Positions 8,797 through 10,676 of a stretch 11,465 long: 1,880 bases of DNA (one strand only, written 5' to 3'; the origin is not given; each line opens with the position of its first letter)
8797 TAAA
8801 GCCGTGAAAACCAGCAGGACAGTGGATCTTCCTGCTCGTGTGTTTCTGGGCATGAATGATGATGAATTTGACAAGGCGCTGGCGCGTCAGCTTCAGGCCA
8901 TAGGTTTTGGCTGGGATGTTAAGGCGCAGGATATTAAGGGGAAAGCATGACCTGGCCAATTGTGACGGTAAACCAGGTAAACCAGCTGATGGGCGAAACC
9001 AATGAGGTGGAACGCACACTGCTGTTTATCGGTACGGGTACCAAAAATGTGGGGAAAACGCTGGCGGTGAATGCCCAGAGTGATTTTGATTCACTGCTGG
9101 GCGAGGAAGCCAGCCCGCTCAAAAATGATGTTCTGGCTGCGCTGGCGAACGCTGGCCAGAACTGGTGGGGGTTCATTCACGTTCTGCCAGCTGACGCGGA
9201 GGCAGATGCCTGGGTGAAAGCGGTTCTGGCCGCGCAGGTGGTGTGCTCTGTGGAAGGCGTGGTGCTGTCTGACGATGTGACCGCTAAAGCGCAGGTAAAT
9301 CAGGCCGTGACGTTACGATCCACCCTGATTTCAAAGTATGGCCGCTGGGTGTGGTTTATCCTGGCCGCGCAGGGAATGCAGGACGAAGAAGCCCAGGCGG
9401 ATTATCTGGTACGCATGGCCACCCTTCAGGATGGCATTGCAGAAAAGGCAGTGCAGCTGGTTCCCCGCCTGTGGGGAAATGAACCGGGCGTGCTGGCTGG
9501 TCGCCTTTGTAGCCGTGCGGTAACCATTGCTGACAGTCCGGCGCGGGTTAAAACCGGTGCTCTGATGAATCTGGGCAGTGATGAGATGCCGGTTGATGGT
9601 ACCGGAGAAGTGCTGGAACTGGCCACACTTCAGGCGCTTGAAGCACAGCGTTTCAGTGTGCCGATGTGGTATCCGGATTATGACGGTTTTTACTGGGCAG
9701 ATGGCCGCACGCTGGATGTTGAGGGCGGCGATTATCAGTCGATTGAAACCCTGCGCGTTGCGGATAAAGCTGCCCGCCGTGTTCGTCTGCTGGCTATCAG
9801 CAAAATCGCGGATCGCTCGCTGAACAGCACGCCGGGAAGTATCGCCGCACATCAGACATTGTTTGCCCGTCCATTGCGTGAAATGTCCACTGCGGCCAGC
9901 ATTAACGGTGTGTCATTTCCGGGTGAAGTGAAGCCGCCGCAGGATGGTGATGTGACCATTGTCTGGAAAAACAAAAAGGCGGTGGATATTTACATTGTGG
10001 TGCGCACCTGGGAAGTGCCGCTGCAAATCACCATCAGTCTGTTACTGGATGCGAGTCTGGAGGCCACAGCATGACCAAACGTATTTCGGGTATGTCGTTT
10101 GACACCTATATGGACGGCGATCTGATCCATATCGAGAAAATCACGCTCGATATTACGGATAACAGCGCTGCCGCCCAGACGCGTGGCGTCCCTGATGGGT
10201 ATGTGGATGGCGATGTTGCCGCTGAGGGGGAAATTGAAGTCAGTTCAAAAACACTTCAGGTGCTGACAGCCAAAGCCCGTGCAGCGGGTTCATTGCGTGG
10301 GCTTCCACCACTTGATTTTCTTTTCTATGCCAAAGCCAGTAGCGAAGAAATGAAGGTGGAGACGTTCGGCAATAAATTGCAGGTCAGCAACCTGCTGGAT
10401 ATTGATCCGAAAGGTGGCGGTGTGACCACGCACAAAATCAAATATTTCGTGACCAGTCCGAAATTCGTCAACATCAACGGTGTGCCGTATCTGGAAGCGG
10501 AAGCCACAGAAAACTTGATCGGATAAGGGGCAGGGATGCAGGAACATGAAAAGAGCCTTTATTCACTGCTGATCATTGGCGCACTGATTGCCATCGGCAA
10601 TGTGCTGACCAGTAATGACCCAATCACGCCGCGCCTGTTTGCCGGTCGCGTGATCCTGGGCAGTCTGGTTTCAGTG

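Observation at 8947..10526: Two structural genes of unrecognised family between the completion genes and the lysis cassette: non-P2 tail module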

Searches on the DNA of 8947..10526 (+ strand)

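Call 5: search_dna_similar(query=window:8947-10526:+, collection=phages, mode=near, max_rows=20)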
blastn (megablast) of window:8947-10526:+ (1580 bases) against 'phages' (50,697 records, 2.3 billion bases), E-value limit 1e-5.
Records with a match: 12; places in all: 12; records where one place covers at least 80% of the query: 11.
Best place of each record, by identity: 95-99% 6; 80-90% 4; 60-80% 2.
By first word of the organism name: Escherichia 9; Cronobacter 2; Salmonella 1.
By host as written in the record: - 8; Cronobacter sakazakii 2; Salmonella enterica subsp. enterica serovar Kentucky 1; Escherichia coli O157:H7 ATCC 43895 1.
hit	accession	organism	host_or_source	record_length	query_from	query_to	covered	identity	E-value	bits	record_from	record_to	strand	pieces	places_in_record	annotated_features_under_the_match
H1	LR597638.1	Escherichia phage ESSI2_ev040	-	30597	1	1580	100%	97.4%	0e+0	2691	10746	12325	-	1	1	phage tail sheath protein | phage tail tube protein | Ne1 neck protein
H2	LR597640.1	Escherichia phage ESSI2_ev129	-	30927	1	1580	100%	97.4%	0e+0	2691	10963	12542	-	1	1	Phage sheath protein | Phage tail tube protein | Ne1 neck protein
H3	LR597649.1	Escherichia phage ESSI2_ev015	-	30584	1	1580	100%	97.4%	0e+0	2691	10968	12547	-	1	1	Tail sheath protein | Tail tube protein | Ne1 neck protein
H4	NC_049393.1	Escherichia phage ESSI2_ev040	-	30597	1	1580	100%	97.4%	0e+0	2691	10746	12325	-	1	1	tail sheath | tail protein | tail completion or Neck1 protein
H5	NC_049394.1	Escherichia phage ESSI2_ev129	-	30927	1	1580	100%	97.4%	0e+0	2691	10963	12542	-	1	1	tail sheath | tail protein | tail completion or Neck1 protein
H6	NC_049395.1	Escherichia phage ESSI2_ev015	-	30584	1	1580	100%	97.4%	0e+0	2691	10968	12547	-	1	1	tail sheath | tail protein | tail completion or Neck1 protein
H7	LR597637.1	Escherichia phage ESSI2_ev239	-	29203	1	1580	100%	83.2%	0e+0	1445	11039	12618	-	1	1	Tail sheath protein | Tail tube protein | Ne1 neck protein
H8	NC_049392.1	Escherichia phage ESSI2_ev239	-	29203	1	1580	100%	83.2%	0e+0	1445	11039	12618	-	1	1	tail sheath | tail protein | tail completion or Neck1 protein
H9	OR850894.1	Salmonella phage S.Kent 1-2-1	Salmonella enterica subsp. enterica ...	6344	1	1580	100%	82.7%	0e+0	1400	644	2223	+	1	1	record has no annotation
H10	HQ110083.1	Cronobacter phage ESSI-2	Cronobacter sakazakii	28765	1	1580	100%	76.2%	0e+0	824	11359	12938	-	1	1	tail sheath protein | tail tube protein | hypothetical protein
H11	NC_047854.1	Cronobacter phage ESSI-2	Cronobacter sakazakii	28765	1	1580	100%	76.2%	0e+0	824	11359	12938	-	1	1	tail sheath | tail protein | tail completion or Neck1 protein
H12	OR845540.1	Escherichia phage ECO95 1-6-1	Escherichia coli O157:H7 ATCC 43895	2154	1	1234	78%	82.3%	0e+0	1066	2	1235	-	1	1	record has no annotation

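Call 73: get_annotated_region(hit=H7, flank=300)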
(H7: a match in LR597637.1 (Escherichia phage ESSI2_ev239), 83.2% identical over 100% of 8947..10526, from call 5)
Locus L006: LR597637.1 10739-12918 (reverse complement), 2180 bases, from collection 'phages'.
description: Escherichia phage ESSI2_ev239 genome assembly, chromosome: 1.
organism: Escherichia phage ESSI2_ev239 (NCBI taxid 2695847)
taxonomy: Viruses; Duplodnaviria; Heunggongvirae; Uroviricota; Caudoviricetes; Peduoviridae; Evevirus; Evevirus ev239
host: -; source: -; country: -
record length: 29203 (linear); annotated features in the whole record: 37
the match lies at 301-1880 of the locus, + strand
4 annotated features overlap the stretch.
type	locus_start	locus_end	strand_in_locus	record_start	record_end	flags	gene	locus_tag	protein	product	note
CDS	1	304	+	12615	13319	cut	-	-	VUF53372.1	Ne1 neck protein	-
CDS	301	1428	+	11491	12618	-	-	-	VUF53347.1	Tail sheath protein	-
CDS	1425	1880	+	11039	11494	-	-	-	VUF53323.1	Tail tube protein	-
CDS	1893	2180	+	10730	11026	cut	-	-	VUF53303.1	Holin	-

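Call 74: get_annotated_region(hit=H10, flank=300)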
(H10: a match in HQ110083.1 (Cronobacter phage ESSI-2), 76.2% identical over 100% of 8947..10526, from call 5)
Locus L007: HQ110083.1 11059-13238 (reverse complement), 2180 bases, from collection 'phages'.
description: Cronobacter phage ESSI-2, complete genome.
organism: Cronobacter phage ESSI-2 (NCBI taxid 947842)
taxonomy: Viruses; Duplodnaviria; Heunggongvirae; Uroviricota; Caudoviricetes; Peduoviridae; Seongnamvirus; Seongnamvirus ESSI2
host: Cronobacter sakazakii; source: -; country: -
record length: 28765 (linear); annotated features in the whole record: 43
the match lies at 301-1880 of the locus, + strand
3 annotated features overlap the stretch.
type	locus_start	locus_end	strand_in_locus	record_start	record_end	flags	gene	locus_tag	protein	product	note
CDS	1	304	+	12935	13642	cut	-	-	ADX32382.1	hypothetical protein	-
CDS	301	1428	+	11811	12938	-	-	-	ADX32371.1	tail sheath protein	-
CDS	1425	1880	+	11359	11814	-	-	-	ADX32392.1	tail tube protein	-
